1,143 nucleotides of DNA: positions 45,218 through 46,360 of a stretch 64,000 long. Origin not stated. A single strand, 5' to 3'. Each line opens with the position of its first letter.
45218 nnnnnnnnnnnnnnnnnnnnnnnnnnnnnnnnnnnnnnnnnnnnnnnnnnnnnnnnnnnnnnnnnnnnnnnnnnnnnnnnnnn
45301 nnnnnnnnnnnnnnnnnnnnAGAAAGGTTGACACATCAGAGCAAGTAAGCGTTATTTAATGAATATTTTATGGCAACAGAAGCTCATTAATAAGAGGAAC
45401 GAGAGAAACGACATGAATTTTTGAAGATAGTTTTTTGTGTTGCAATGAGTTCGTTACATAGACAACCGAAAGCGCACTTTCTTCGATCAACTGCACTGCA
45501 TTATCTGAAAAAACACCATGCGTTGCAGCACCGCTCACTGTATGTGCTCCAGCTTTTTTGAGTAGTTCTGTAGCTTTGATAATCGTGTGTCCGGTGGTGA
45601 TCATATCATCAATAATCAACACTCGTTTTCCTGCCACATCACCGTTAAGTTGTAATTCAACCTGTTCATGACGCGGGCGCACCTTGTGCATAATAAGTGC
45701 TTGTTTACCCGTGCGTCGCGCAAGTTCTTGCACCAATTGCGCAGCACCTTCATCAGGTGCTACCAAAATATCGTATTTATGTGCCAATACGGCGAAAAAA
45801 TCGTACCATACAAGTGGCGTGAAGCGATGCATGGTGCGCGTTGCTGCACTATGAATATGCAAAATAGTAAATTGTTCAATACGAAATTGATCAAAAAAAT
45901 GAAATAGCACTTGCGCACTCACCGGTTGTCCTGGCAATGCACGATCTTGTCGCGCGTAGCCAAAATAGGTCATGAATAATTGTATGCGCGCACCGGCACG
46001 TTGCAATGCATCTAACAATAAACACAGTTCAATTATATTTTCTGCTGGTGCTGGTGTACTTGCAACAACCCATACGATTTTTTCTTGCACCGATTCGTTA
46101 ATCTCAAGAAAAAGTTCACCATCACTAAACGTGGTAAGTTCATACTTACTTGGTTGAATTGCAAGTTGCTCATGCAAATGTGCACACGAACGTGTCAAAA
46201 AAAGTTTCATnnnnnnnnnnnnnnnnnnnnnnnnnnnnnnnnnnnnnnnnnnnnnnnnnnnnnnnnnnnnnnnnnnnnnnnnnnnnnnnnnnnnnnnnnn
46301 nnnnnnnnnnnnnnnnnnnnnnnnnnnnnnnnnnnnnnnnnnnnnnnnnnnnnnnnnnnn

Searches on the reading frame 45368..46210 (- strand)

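Call 24: search_protein_families(library=pfam, proteins=[window:45368-46210:-], max_evalue=0.001)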
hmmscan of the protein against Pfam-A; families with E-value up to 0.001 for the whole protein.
window:45368-46210:- (280 aa): 5 families
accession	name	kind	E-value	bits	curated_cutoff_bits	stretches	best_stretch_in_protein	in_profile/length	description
PF13793.12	Pribosyltran_N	-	4.7e-24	84.9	25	1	12-106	16-113/117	N-terminal domain of ribose phosphate pyrophosphokinase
PF14572.12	Pribosyl_synth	-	6.3e-18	65.8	27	1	181-276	70-168/184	Phosphoribosyl synthetase-associated domain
PF00156.33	Pribosyltran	-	9.7e-16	57.9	26.3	1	145-242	29-131/158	Phosphoribosyl transferase domain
PF14681.12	UPRTase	-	2.1e-05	24.5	27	1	180-257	106-183/206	Uracil phosphoribosyltransferase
PF02441.25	Flavoprotein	-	0.00034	20.7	22.7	0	203-273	6-69/162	Flavoprotein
